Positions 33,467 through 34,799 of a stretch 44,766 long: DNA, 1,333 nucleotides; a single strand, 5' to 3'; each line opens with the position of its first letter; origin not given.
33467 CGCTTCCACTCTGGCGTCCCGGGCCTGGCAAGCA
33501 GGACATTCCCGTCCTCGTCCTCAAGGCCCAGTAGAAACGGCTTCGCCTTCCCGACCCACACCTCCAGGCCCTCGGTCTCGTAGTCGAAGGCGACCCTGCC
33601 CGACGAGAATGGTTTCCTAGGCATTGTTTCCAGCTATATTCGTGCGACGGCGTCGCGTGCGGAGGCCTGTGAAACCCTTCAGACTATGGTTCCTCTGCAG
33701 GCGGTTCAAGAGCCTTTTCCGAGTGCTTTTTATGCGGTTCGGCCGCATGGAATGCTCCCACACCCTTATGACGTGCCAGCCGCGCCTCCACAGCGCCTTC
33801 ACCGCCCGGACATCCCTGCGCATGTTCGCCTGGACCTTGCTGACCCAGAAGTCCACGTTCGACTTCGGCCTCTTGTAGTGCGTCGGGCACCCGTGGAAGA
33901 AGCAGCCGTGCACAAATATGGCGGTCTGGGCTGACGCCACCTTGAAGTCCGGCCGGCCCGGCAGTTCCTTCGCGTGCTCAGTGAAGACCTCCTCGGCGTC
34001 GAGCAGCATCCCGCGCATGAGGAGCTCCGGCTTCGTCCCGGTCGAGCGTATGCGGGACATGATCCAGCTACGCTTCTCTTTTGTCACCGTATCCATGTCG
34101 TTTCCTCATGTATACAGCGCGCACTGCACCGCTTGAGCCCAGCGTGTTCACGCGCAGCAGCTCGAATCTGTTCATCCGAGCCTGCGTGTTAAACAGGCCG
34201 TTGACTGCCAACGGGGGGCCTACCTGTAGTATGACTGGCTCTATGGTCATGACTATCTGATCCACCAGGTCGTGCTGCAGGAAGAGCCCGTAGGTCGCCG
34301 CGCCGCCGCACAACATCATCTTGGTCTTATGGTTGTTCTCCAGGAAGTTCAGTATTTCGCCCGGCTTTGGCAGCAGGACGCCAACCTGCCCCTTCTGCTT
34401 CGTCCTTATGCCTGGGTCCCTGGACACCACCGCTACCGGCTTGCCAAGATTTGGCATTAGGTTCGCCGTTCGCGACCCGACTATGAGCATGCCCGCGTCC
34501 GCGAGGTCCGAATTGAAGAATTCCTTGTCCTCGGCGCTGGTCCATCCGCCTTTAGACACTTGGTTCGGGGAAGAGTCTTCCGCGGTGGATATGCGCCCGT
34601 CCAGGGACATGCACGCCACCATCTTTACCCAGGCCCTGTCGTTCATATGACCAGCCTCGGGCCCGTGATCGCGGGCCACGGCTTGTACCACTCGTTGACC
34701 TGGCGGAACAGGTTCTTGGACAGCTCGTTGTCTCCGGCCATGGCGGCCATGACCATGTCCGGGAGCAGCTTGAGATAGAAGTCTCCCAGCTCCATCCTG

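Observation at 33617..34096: Orphan Vsr endonuclease with no Dcm-type methyltransferase in the genome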

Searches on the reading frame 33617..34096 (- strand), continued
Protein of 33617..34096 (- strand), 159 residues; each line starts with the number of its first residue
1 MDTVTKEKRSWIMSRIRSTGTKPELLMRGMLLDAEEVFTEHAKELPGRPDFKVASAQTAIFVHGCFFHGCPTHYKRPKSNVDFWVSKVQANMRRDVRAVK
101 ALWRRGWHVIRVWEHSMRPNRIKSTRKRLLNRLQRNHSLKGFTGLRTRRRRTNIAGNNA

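Call 26: find_encoding_contigs(protein=P0004, flank=10000, max_places=2)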
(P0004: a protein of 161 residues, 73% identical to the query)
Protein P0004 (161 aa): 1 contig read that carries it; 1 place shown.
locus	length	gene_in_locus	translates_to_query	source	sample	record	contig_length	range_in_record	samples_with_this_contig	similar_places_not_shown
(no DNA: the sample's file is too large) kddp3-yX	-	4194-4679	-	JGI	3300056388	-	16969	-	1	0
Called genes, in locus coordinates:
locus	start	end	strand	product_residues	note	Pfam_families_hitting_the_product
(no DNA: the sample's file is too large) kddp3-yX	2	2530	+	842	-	?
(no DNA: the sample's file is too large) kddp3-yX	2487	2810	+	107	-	PF18909:dGTP_diPhyd_N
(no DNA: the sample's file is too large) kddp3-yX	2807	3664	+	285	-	PF00303:Thymidylat_synt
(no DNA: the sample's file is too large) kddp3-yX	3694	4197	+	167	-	PF00186:DHFR_1 (weak), PF01872:RibD_C (weak)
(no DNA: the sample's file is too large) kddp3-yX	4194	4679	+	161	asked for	PF03852:Vsr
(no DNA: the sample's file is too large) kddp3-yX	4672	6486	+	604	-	PF01612:DNA_pol_A_exo1 (weak), PF00476:DNA_pol_A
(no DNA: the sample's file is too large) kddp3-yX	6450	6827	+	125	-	-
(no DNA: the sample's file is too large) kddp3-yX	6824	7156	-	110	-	PF03013:Pyr_excise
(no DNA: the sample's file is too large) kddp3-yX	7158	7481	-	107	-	-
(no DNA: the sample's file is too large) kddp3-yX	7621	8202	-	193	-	PF23771:DUF7168 (weak)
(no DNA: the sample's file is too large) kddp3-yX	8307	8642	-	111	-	-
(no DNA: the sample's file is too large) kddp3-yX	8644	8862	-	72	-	-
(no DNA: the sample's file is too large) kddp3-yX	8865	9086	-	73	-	-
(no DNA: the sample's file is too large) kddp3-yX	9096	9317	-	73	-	-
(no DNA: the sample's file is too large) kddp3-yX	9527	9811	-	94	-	-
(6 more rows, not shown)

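Call 30: get_annotated_region(hit=H10, flank=4000)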
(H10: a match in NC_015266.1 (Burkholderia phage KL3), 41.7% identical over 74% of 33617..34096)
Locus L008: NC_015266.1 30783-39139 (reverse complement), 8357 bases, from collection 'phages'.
description: Burkholderia phage KL3, complete genome.
organism: Burkholderia phage KL3 (NCBI taxid 910474)
taxonomy: Viruses; Duplodnaviria; Heunggongvirae; Uroviricota; Caudoviricetes; Peduoviridae; Kayeltresvirus; Kayeltresvirus KL3
host: Burkholderia ambifaria strain LMG 17828; source: -; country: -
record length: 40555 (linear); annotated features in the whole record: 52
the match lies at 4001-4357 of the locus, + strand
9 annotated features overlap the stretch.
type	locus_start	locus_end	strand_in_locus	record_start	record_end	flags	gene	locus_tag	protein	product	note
CDS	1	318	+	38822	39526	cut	50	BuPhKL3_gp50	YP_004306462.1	VRR-NUC domain-containing protein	hypothetical protein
CDS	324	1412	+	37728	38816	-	49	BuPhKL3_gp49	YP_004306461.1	DUF3396 domain-containing protein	hypothetical protein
CDS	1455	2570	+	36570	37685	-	48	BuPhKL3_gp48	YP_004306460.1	DUF3396 domain-containing protein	hypothetical protein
CDS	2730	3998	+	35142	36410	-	47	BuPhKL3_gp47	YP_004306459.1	DNA methyltransferase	EcoRII DNA cytosine methylase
CDS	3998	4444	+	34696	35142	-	46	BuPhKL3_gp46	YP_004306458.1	endonuclease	Vsr endonuclease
CDS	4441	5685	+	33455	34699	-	45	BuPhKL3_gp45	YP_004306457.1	restriction endonuclease II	EcoRII-C endonuclease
CDS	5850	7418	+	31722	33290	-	44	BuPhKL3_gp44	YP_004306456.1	HNH endonuclease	hypothetical protein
CDS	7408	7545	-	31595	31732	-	43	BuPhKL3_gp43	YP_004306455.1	gp43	hypothetical protein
CDS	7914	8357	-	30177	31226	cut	42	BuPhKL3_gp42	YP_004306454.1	portal protein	portal vertex protein (Q)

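Call 31: get_annotated_region(hit=H29, flank=4000)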
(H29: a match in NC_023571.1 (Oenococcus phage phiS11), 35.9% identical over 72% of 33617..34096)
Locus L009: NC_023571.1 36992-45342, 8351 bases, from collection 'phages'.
description: Oenococcus phage phiS11, complete genome.
organism: Oenococcus phage phiS11 (NCBI taxid 1432847)
taxonomy: Viruses; Duplodnaviria; Heunggongvirae; Uroviricota; Caudoviricetes; Sozzivirus; Sozzivirus S11
host: Oenococcus oeni Sarco S11; source: -; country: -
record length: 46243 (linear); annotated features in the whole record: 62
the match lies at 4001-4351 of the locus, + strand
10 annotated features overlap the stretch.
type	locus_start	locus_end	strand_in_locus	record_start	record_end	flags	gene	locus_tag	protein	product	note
CDS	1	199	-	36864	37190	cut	-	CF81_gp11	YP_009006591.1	hypothetical protein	-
CDS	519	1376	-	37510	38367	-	-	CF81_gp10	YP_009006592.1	hypothetical protein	-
CDS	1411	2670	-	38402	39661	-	-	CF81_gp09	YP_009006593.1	NgoFVII family restriction endonuclease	-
CDS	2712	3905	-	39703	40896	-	-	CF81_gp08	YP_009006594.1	DNA methyltransferase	-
CDS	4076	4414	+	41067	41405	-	-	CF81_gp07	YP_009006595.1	endonuclease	-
CDS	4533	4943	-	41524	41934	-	-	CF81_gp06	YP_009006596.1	DUF2513 domain-containing protein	-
CDS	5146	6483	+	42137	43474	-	-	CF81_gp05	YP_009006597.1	DUF6056 family protein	-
CDS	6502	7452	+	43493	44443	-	-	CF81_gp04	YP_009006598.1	GtrB glycosyltransferase for O-antigen conversion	-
CDS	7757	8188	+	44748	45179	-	-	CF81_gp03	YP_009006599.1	beta-lactamase-inhibitor protein BLIP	-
CDS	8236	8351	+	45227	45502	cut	-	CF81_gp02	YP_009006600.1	hypothetical protein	-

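Call 32: get_annotated_region(hit=H15, flank=4000)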
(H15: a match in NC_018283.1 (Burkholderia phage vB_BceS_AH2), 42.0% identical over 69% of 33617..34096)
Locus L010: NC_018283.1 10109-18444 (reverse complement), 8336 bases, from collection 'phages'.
description: Burkholderia phage AH2, complete genome.
organism: Burkholderia phage vB_BceS_AH2 (NCBI taxid 1133022)
taxonomy: Viruses; Duplodnaviria; Heunggongvirae; Uroviricota; Caudoviricetes; Casjensviridae; Ahduovirus; Burkholderia virus AH2
host: Burkholderia cenocepacia C6433; source: -; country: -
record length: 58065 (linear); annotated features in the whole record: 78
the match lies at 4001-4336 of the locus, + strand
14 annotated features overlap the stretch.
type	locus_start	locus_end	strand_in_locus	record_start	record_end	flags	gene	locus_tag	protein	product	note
CDS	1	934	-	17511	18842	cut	-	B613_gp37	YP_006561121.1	integrase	gp37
CDS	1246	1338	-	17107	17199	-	-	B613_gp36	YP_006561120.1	hypothetical protein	gp36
CDS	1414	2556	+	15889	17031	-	-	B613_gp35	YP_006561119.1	DNA methyltransferase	gp35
CDS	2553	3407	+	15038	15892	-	-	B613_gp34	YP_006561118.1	hypothetical protein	gp34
CDS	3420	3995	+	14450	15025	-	-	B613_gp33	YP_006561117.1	excinuclease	gp33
CDS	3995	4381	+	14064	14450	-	-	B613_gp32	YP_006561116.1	endonuclease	gp32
CDS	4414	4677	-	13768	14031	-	-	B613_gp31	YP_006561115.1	excisionase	gp31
CDS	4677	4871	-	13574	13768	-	-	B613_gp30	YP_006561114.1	DNA binding protein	gp30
CDS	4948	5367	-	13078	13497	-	-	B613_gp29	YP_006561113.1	hypothetical protein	gp29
CDS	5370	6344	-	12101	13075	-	-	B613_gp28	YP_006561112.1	ParB-like partition protein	gp28; similar to Burkholderia phage BcepNazgul possible transcription regulator (NP_918963.1)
CDS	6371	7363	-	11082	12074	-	-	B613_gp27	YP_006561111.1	hypothetical protein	gp27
CDS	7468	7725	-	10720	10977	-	-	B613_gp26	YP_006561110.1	hypothetical protein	gp26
CDS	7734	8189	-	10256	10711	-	-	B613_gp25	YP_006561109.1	pyrophosphatase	gp25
CDS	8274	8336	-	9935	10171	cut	-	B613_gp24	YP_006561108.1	hypothetical protein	gp24; similar to Burkholderia phage BcepNazgul hypothetical protein Nazgul19 (NP_919028.2)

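Call 36: find_related_loci(query=A1, collection=viral_contigs, flank=10000)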
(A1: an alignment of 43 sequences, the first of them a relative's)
Query A1 (159 aa) in viral_contigs; peptide patterns used: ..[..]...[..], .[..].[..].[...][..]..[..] (x = any residue, [..] = any of these).
599 stretches matched a pattern (row limit reached: there are more); 476 encode a relative of the query (tblastn E <= 1e-3); the best 80 are kept; 80 distinct loci.
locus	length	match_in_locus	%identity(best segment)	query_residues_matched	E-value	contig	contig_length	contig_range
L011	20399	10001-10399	48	1-133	2e-37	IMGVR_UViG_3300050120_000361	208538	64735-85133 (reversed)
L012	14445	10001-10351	53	1-117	1e-36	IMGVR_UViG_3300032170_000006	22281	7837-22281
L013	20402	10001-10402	46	1-129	1e-33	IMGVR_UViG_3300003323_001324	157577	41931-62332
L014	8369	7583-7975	45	1-129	7e-33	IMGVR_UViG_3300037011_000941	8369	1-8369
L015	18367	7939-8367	47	1-144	3e-32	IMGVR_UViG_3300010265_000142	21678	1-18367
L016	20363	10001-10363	52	1-118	3e-32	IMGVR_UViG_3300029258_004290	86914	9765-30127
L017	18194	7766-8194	47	1-144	3e-32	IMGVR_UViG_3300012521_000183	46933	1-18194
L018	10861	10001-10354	46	2-120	2e-31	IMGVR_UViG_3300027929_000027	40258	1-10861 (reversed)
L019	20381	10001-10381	43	1-126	3e-30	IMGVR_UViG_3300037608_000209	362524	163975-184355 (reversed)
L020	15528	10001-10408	41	2-134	2e-30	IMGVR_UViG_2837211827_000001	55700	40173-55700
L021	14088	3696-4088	44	1-132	5e-30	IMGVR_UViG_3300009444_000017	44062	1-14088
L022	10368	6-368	48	1-120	4e-30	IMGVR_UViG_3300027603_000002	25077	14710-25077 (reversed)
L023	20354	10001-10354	54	1-118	1e-29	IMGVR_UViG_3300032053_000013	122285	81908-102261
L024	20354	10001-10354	47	2-118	3e-29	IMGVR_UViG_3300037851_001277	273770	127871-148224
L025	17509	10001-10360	49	1-118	2e-29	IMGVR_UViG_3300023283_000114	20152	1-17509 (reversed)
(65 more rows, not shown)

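Call 53: search_protein_families(library=phrogs, proteins=[window:33617-34096:-], max_evalue=0.001)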
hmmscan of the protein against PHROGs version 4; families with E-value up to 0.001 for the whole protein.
window:33617-34096:- (159 aa): 1 family
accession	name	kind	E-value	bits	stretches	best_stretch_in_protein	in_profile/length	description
phrog_13076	-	DNA, RNA and nucleotide metabolism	1.4e-37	129.6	1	3-137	2-136/154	endonuclease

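Call 55: predict_structure(alignment_id=A1)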
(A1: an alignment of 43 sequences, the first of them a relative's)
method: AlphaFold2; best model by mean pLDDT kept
length: 159 residues; sequences in the alignment: 43
mean_pLDDT: 89.3   pTM: 0.81
mean pLDDT of the five models: 89.3, 88.5, 86.6, 85.9, 84.1
residues with pLDDT >= 90: 119; 70-90: 19; 50-70: 17; < 50: 4
segments of 3 or more residues with pLDDT < 50: 157-159
pLDDT, mean of each block of 10 residues (from residue 1): 77 87 96 97 97 97 96 93 95 97 95 96 97 93 61 50
secondary structure, 60 per line:
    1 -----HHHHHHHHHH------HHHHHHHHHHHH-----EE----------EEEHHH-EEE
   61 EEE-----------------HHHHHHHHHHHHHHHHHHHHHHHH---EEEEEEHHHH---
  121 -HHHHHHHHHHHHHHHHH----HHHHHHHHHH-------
elements in order: H6-15 H22-33 E51-53 E58-63 H81-104 E108-113 H114-117 H122-138 H143-152

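Call 59: fold_search(model_id=the predicted structure, library=pdb)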
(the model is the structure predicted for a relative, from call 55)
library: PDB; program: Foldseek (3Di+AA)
matches with E <= 10: 118; with E <= 0.001: 2
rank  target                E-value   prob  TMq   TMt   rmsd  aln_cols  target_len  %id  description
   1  1cw0_A                4.0e-11  1.00  0.74  0.76   2.5       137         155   32  CRYSTAL STRUCTURE ANALYSIS OF VERY SHORT PATCH REPAIR (VSR) ENDONUCLEASE IN COMPLEX WITH A DUPLEX DNA (released 1999-12-12)
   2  1vsr                  3.1e-09  1.00  0.67  0.79   2.0       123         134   30  VERY SHORT PATCH REPAIR (VSR) ENDONUCLEASE FROM ESCHERICHIA COLI (released 1999-10-27)
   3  3r3p_B                2.6e-03  1.00  0.49  0.76   4.9       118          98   18  Homing Endonuclease I-Bth0305I Catalytic Domain (released 2011-10-05)
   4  3r3p_A                6.3e-03  1.00  0.49  0.77   4.7       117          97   18  Homing Endonuclease I-Bth0305I Catalytic Domain (released 2011-10-05)
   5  9i05_Xv               4.8e-02  0.98  0.46  0.21   5.9       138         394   10  Cryo-EM structure of the large subunit of the mitochondrial ribosome from Toxoplasma gondii (released 2025-06-11)
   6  9i05_Xl               5.8e-02  0.87  0.40  0.18   7.1       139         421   14  Cryo-EM structure of the large subunit of the mitochondrial ribosome from Toxoplasma gondii (released 2025-06-11)
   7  9g6k_Li               1.4e-01  0.80  0.43  0.17  11.1       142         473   13  LSU structure derived from the LSU sample of the mitoribosome from T. gondii. (released 2024-12-11)
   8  4par_A                1.5e-01  0.47  0.36  0.20  13.7       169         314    8  The 5-Hydroxymethylcytosine-Specific Restriction Enzyme AbaSI in a Complex with Product-like DNA (released 2014-06-25)
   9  9g6k_Lc               3.5e-01  0.60  0.46  0.18   7.1       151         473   14  LSU structure derived from the LSU sample of the mitoribosome from T. gondii. (released 2024-12-11)
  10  9i05_Xr               4.2e-01  0.57  0.42  0.16  11.3       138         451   13  Cryo-EM structure of the large subunit of the mitochondrial ribosome from Toxoplasma gondii (released 2025-06-11)
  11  5izh_A                4.2e-01  0.15  0.29  0.27  16.9       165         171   14  Lassa virus L protein cap-snatching endonuclease. apo form (released 2016-06-29)
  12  4par_B                6.1e-01  0.25  0.37  0.20  13.0       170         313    9  The 5-Hydroxymethylcytosine-Specific Restriction Enzyme AbaSI in a Complex with Product-like DNA (released 2014-06-25)
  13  4par_C                6.6e-01  0.35  0.40  0.22  12.2       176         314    8  The 5-Hydroxymethylcytosine-Specific Restriction Enzyme AbaSI in a Complex with Product-like DNA (released 2014-06-25)
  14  1ki9_B                9.0e-01  0.18  0.25  0.22   7.7        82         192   11  Adenylate kinase from Methanococcus thermolithotrophicus (released 2003-06-03)
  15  3h86_A                1.2e+00  0.13  0.24  0.21   6.7        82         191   13  Crystal structure of adenylate kinase from Methanococcus maripaludis (released 2009-10-06)
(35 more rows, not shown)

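Call 70: search_protein_families(library=pfam, proteins=[L016:2596-3189:+, L016:3583-4512:+, L016:4658-5716:+, L016:6673-7338:+, L016:8001-8615:+, L016:8720-9676:+, L016:10001-10624:+, L016:10429-11133:+, L016:11171-12139:+, L016:13931-14872:+], max_evalue=0.001)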
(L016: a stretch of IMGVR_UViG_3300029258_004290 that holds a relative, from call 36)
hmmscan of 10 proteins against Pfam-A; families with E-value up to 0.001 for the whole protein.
L016:2596-3189:+ (197 aa): 0 families

L016:3583-4512:+ (309 aa): 1 family
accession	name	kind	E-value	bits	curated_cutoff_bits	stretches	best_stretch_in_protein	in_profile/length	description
PF02739.22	5_3_exonuc_N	-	7e-23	81.6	34.3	1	15-175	3-150/164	5'-3' exonuclease, N-terminal resolvase-like domain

L016:4658-5716:+ (352 aa): 1 family
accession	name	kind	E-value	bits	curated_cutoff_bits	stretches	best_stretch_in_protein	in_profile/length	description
PF01464.25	SLT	-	5.7e-07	29.6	21.3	1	192-305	8-107/117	Transglycosylase SLT domain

L016:6673-7338:+ (221 aa): 0 families

L016:8001-8615:+ (204 aa): 2 families
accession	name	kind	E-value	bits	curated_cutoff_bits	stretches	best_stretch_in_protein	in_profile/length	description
PF00929.31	RNase_T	-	2.7e-19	70.7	24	1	12-189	1-164/164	Exonuclease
PF21762.3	DEDDh_C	-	0.00073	20.2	27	1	79-191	82-187/188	DNA polymerase III subunit epsilon-like, C-terminal domain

L016:8720-9676:+ (318 aa): 1 family
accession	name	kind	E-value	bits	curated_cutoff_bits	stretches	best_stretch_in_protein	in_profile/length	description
PF02511.20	Thy1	-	1.5e-34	119.9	24.8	1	91-287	2-191/191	Thymidylate synthase complementing protein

L016:10001-10624:+ (207 aa): 3 families
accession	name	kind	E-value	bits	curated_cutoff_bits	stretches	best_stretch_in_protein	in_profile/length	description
PF03852.21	Vsr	-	1.3e-19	70.2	27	1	1-72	1-69/74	DNA mismatch endonuclease Vsr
PF04480.18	DUF559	-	2.1e-07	31.2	20.6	1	14-133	8-106/109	Protein of unknown function (DUF559)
PF18741.7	MTES_1575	-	5e-06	27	38.2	1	92-133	53-94/96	REase_MTES_1575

L016:10429-11133:+ (234 aa): 2 families
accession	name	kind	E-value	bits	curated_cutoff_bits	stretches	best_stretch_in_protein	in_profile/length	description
PF00383.29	dCMP_cyt_deam_1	-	7.9e-16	58.2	25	1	86-195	6-100/102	Cytidine and deoxycytidylate deaminase zinc-binding region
PF14437.12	MafB19-deam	-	1.5e-11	44.8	27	1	87-196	7-100/142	MafB19-like deaminase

L016:11171-12139:+ (322 aa): 1 family
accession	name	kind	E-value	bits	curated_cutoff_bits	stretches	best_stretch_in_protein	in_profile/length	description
PF13022.12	HTH_Tnp_1_2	-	9.9e-06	26.1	27.9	1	134-205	4-75/122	Helix-turn-helix of insertion element transposase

L016:13931-14872:+ (313 aa): 0 families

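Call 76: find_encoding_contigs(protein=P0001, flank=1500, max_places=6)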
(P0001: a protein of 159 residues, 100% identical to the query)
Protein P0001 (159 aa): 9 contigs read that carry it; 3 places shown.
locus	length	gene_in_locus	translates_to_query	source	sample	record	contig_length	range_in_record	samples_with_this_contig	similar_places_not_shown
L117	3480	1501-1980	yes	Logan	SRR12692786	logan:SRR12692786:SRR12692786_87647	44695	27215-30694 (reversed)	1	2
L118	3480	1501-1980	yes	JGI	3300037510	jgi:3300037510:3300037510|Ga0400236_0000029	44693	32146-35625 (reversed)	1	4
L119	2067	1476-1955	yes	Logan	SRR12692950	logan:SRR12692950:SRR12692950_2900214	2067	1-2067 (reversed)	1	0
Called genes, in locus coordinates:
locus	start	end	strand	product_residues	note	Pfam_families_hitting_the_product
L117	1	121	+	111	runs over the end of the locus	PF18909:dGTP_diPhyd_N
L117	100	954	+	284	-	PF00303:Thymidylat_synt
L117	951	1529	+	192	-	PF01872:RibD_C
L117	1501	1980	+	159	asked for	PF03852:Vsr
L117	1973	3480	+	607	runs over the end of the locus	PF00476:DNA_pol_A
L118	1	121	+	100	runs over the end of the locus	PF18909:dGTP_diPhyd_N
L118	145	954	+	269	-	PF00303:Thymidylat_synt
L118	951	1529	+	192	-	PF01872:RibD_C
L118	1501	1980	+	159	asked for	PF03852:Vsr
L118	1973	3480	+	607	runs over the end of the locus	PF00476:DNA_pol_A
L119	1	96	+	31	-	?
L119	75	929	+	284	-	PF00303:Thymidylat_synt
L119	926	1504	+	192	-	PF01872:RibD_C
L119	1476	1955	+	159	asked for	PF03852:Vsr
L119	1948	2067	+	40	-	?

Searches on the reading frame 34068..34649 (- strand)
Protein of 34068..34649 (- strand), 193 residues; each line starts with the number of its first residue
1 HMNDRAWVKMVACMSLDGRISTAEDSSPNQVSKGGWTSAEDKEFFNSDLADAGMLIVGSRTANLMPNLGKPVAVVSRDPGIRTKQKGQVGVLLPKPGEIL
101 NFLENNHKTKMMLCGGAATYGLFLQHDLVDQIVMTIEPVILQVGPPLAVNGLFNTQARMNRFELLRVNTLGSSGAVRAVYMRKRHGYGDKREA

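Call 13: search_protein_families(library=ncbifam, proteins=[window:34068-34649:-], max_evalue=0.01)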
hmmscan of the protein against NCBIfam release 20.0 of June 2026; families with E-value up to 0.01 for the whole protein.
window:34068-34649:- (193 aa): 5 families
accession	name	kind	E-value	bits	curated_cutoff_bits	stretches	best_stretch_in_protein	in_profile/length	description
NF010664.0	PRK14059.1-2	equivalog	1.6e-08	34.6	226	1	98-165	175-242/257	pyrimidine reductase family protein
TIGR00227.1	ribD_Cterm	domain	2.1e-07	30.7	150.15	1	98-173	132-209/216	riboflavin-specific deaminase C-terminal domain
TIGR01508.1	rib_reduct_arch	equivalog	1.6e-05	24.2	186.45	1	98-176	127-206/210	2,5-diamino-6-(ribosylamino)-4(3H)-pyrimidinone 5'-phosphate reductase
NF010663.0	PRK14059.1-1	equivalog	0.00017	21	184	1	102-167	172-237/253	pyrimidine reductase family protein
NF010665.0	PRK14059.1-4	equivalog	0.0017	17.7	274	0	106-160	187-241/260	pyrimidine reductase family protein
